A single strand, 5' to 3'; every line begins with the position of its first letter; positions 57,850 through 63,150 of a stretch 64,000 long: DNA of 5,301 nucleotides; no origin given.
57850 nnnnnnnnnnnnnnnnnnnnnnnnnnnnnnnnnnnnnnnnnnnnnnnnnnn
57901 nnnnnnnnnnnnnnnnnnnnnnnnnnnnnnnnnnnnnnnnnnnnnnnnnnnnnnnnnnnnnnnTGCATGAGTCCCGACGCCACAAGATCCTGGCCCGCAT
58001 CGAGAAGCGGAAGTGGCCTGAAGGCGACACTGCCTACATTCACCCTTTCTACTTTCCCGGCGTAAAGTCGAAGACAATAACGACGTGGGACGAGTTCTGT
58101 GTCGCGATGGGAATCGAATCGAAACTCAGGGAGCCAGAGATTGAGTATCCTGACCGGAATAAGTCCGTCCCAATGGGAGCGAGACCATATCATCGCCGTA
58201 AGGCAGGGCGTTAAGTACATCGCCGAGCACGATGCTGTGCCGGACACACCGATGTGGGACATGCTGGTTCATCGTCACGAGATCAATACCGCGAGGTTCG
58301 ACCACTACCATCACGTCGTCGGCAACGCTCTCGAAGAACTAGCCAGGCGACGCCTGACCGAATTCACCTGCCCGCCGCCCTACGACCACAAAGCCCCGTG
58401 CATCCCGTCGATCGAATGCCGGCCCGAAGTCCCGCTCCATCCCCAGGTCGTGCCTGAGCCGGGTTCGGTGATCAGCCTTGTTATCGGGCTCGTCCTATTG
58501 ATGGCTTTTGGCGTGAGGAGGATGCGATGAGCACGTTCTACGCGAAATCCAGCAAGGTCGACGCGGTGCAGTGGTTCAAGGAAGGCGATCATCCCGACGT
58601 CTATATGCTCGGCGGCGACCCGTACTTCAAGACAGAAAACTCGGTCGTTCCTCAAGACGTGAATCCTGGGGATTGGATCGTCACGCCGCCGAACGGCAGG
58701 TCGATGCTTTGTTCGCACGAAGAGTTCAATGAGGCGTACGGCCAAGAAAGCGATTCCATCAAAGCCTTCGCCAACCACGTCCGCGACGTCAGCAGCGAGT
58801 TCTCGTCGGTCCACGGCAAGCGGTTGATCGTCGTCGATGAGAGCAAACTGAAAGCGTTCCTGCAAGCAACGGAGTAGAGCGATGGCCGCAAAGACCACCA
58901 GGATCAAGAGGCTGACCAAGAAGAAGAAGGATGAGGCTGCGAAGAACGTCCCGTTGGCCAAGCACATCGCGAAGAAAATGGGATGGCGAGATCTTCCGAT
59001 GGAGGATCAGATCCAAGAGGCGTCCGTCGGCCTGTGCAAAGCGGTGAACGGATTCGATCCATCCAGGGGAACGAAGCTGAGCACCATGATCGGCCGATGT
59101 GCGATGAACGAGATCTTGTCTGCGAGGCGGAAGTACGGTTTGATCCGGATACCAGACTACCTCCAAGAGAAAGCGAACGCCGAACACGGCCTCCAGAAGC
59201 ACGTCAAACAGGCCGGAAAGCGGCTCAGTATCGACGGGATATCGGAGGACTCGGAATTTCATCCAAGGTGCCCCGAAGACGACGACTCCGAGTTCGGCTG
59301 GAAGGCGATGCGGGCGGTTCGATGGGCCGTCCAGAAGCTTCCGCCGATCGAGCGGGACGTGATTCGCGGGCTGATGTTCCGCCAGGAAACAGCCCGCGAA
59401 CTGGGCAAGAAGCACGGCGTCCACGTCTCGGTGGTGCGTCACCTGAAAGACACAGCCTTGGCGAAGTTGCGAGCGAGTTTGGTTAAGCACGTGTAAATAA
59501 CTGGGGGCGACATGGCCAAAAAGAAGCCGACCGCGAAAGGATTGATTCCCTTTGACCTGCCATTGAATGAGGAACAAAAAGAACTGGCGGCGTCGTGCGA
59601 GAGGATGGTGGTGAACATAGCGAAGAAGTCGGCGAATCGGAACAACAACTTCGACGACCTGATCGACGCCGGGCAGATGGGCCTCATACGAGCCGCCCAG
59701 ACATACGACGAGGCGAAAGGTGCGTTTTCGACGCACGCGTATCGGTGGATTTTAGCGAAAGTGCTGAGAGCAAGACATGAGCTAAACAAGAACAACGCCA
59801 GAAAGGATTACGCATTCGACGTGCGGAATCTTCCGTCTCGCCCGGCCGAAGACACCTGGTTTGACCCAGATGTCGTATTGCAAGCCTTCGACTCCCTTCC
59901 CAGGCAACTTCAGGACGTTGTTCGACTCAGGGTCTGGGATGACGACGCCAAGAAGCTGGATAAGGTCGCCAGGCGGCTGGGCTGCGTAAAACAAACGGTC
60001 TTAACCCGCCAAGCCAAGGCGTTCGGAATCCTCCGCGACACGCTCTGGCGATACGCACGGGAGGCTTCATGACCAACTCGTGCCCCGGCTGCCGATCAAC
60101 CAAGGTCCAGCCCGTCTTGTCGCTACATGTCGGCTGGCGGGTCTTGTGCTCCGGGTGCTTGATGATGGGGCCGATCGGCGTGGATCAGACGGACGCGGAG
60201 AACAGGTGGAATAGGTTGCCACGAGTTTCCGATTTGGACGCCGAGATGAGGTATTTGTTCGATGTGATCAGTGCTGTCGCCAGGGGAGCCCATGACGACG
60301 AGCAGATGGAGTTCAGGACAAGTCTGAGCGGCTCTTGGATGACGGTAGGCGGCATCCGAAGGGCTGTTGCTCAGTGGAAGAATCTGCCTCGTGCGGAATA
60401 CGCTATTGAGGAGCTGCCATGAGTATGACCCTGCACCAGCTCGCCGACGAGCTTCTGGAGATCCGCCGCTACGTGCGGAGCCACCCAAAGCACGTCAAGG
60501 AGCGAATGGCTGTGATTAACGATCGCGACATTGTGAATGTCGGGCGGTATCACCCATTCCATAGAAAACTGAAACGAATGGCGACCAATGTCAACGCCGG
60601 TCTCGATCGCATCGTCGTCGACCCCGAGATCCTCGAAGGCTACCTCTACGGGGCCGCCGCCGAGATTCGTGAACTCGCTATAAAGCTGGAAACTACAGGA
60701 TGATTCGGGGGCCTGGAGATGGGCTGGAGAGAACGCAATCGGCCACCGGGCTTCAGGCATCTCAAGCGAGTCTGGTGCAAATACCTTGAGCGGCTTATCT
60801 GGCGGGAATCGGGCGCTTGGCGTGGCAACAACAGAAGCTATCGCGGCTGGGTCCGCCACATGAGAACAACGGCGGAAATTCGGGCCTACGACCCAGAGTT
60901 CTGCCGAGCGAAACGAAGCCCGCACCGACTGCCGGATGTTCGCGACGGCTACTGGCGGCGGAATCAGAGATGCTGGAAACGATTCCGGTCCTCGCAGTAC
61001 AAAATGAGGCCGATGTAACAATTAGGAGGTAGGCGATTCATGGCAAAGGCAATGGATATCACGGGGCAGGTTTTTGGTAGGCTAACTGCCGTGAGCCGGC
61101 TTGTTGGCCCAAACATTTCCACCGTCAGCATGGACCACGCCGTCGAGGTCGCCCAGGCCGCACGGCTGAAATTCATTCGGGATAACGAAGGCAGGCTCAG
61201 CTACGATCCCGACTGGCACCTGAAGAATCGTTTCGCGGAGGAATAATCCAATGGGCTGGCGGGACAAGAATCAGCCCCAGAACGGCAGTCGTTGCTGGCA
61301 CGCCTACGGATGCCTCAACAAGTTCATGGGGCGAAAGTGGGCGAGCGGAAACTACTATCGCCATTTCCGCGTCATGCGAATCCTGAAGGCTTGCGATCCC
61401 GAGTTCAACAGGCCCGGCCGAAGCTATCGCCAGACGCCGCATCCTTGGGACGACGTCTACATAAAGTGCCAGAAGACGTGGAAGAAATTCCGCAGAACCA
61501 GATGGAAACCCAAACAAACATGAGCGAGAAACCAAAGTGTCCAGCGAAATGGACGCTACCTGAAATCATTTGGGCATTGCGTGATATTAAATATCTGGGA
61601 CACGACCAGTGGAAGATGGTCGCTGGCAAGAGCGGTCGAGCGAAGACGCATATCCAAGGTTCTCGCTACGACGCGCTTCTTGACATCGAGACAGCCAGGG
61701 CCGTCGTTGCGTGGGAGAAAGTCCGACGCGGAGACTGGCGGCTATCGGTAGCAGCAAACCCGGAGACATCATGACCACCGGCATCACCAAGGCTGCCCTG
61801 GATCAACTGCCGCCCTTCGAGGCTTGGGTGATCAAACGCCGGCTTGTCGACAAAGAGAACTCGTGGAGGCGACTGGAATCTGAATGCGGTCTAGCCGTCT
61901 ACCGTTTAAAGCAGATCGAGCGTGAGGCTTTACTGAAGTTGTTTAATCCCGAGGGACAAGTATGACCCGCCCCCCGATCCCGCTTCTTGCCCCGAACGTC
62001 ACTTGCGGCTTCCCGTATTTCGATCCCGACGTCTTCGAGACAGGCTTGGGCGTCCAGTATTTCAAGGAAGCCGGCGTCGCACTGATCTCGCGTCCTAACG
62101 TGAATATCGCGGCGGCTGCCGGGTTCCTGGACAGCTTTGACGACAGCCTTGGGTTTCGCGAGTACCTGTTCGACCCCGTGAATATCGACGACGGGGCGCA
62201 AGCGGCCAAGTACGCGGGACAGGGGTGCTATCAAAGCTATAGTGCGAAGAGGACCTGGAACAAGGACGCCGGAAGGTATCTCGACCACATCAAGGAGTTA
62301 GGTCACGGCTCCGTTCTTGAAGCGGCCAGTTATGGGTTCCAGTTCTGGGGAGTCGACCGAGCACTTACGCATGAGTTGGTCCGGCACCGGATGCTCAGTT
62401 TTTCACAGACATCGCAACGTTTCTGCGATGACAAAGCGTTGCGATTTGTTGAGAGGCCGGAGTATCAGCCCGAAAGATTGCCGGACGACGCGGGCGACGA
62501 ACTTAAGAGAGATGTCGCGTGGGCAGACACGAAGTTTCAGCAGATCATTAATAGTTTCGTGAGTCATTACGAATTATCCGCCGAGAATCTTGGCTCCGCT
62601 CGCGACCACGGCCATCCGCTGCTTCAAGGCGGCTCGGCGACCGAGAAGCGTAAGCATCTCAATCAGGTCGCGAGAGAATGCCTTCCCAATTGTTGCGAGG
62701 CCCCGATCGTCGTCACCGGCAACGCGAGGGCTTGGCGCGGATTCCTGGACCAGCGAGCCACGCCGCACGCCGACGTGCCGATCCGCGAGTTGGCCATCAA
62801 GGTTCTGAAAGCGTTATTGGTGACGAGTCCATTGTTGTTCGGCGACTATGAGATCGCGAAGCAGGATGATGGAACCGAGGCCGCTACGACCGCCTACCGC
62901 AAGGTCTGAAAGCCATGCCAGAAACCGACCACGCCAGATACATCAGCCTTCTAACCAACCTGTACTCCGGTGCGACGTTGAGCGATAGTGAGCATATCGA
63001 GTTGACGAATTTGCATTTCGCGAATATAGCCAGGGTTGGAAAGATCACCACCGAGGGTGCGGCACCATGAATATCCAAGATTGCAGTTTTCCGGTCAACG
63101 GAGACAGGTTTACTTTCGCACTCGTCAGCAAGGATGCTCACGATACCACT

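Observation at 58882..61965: Two tandem sigma-70-family sigma factors plus a stand-alone region-4-like HTH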

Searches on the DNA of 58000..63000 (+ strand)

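Call 5: search_dna_similar(query=window:58000-63000:+, collection=phages, mode=distant, max_rows=15)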
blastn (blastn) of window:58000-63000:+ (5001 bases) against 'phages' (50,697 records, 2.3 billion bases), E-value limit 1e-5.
No match.

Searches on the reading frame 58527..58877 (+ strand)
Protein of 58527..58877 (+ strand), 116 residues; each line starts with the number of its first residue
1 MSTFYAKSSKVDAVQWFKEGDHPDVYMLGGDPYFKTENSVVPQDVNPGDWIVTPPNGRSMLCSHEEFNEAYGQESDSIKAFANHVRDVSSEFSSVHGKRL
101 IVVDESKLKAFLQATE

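Call 3: search_protein_families(library=pfam, proteins=[window:58527-58877:+], max_evalue=1)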
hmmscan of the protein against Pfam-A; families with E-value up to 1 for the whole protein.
window:58527-58877:+ (116 aa): 0 families

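Call 4: search_protein_families(library=phrogs, proteins=[window:58527-58877:+], max_evalue=0.1)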
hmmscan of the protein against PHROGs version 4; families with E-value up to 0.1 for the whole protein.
window:58527-58877:+ (116 aa): 4 families
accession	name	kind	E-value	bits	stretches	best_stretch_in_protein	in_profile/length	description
phrog_419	-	unknown function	2.2e-08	34.9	1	1-91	41-140/300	-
phrog_4502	-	unknown function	0.00019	22.5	1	45-94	57-108/190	-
phrog_6363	-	unknown function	0.014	17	0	41-71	66-96/99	-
phrog_1810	-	unknown function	0.095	13.7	0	44-93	62-109/166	-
